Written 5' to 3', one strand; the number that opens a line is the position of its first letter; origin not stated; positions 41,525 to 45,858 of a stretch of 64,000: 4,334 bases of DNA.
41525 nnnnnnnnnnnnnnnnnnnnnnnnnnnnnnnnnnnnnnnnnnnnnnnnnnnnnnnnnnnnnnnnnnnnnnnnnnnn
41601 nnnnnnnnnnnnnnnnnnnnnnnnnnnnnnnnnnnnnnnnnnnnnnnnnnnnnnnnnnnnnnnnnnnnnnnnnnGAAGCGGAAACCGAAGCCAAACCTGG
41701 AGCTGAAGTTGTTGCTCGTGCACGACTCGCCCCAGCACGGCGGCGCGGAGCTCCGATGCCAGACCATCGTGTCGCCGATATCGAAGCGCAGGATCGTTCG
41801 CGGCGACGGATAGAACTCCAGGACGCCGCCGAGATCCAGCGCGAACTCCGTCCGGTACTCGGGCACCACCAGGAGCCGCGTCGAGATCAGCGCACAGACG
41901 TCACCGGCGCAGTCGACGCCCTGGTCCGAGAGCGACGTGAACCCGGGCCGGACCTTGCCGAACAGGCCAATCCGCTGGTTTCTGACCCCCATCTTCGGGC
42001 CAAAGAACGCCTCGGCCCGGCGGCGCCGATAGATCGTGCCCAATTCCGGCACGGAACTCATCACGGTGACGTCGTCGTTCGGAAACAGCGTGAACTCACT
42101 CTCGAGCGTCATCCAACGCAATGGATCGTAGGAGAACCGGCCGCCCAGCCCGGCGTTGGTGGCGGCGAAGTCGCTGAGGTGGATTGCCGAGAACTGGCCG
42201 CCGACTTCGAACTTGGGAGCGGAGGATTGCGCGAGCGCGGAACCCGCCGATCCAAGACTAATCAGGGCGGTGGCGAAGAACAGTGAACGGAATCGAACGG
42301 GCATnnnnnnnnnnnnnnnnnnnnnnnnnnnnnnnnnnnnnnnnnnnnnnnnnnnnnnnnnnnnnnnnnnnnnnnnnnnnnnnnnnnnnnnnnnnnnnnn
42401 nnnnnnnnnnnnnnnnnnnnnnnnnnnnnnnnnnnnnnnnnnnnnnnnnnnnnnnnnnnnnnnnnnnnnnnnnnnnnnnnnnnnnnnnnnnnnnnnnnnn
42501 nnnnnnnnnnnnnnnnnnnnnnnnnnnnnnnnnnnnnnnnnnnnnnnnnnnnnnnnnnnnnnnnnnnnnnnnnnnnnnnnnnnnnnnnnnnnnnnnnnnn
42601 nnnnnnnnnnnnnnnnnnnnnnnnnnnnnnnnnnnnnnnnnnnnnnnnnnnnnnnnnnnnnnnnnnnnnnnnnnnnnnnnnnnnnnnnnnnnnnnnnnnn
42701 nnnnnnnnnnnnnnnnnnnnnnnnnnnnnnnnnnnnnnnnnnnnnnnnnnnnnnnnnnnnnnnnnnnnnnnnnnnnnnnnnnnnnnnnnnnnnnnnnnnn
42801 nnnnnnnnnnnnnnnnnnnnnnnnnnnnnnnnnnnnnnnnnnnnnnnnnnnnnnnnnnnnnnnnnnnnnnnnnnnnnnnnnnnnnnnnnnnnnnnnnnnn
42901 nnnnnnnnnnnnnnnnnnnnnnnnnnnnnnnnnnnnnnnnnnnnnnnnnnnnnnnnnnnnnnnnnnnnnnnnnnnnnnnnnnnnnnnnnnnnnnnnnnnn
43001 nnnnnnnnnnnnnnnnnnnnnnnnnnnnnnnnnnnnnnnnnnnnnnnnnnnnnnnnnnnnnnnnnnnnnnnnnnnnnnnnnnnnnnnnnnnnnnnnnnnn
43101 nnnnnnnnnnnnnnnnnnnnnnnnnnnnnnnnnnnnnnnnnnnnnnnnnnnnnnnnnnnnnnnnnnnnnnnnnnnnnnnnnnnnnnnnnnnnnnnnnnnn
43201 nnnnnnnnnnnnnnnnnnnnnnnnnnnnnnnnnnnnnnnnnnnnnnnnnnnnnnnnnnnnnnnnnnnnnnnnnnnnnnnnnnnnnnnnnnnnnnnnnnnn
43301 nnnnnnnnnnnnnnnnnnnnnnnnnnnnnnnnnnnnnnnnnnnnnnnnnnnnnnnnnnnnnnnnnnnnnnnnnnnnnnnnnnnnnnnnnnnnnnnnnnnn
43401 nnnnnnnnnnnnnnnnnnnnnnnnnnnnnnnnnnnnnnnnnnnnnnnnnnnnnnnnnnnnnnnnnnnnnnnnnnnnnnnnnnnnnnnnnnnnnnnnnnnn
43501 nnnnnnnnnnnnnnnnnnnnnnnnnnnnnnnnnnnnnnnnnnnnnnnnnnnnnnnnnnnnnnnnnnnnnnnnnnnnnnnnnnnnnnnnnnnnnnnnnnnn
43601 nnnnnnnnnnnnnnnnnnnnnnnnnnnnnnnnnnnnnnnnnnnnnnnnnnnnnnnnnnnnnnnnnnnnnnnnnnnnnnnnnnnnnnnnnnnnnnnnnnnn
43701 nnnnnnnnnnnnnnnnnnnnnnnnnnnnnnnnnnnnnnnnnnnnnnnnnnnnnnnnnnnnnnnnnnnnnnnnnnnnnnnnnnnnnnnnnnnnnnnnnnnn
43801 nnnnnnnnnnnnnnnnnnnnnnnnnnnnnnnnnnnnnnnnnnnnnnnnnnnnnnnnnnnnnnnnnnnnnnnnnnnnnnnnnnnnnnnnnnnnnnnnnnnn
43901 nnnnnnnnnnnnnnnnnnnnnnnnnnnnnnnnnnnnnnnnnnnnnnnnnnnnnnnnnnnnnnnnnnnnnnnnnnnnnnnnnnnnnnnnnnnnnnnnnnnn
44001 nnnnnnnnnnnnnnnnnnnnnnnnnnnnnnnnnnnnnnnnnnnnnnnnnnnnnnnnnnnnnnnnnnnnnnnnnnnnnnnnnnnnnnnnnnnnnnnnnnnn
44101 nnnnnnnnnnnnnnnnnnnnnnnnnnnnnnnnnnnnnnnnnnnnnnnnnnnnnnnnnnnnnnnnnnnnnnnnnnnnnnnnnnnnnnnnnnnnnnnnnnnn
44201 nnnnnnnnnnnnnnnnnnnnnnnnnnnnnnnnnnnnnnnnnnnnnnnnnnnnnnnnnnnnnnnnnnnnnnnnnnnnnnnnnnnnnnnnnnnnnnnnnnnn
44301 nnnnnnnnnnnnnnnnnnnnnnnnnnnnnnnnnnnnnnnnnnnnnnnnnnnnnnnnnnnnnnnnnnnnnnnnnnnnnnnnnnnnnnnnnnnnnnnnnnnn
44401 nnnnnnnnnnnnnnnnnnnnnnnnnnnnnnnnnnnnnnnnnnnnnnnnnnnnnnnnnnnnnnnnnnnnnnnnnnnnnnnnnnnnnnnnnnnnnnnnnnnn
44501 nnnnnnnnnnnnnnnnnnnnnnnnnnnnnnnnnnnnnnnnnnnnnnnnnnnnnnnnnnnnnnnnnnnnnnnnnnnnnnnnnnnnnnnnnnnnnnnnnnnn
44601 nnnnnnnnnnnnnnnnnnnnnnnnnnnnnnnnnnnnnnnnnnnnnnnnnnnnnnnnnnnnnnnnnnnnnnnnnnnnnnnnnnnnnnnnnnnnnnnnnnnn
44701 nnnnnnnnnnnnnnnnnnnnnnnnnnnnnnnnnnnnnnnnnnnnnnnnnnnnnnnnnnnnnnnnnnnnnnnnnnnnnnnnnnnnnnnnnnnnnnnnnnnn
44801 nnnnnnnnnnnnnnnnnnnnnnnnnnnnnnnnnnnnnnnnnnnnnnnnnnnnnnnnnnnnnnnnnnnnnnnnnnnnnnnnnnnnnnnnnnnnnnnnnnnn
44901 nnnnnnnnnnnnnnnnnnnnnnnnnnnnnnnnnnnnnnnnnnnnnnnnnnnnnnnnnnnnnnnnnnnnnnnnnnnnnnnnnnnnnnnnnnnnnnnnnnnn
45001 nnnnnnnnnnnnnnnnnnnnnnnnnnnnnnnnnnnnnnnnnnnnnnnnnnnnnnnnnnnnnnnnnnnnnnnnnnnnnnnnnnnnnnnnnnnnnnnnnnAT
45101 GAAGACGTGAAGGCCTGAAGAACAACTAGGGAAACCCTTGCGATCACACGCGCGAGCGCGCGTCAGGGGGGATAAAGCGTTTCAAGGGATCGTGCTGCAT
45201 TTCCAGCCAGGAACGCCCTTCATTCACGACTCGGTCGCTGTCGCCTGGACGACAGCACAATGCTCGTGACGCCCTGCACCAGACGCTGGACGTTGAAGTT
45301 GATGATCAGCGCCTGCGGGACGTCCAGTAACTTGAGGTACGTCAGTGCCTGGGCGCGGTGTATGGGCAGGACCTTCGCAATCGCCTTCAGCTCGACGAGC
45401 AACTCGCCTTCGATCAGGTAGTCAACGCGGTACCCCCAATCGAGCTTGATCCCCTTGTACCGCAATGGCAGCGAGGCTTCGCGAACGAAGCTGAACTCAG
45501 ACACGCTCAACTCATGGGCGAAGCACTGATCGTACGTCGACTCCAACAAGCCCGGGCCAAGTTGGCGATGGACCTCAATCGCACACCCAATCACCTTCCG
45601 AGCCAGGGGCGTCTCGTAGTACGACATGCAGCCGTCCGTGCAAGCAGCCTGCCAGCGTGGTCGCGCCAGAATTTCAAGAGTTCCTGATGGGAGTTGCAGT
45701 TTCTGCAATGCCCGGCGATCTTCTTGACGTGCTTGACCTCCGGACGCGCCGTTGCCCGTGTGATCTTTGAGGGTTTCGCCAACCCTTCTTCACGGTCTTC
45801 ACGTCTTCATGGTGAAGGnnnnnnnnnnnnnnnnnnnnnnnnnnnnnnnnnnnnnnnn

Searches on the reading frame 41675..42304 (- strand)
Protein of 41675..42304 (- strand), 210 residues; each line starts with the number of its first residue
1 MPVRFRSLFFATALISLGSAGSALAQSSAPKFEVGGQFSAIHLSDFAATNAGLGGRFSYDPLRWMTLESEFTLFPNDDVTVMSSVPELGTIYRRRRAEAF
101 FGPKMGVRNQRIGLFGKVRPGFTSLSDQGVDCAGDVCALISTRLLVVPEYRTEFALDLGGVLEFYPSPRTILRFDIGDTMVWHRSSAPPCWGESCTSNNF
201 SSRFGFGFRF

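Call 73: search_protein_families(library=pfam, proteins=[window:41675-42304:-], max_evalue=0.001)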
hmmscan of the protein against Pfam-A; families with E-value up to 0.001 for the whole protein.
window:41675-42304:- (210 aa): 1 family
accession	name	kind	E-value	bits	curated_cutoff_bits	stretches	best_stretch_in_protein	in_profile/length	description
PF13505.12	OMP_b-brl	-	5.8e-05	23.8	28.7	1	11-178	2-152/175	Outer membrane protein beta-barrel domain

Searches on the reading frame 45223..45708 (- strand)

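Call 73: search_protein_families(library=pfam, proteins=[window:45223-45708:-], max_evalue=0.001)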
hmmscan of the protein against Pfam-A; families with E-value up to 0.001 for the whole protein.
window:45223-45708:- (162 aa): 1 family
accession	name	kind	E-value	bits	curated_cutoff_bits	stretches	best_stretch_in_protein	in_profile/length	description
PF13366.12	PDDEXK_3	-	2.5e-34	118.6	22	1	35-145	3-112/117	PD-(D/E)XK nuclease superfamily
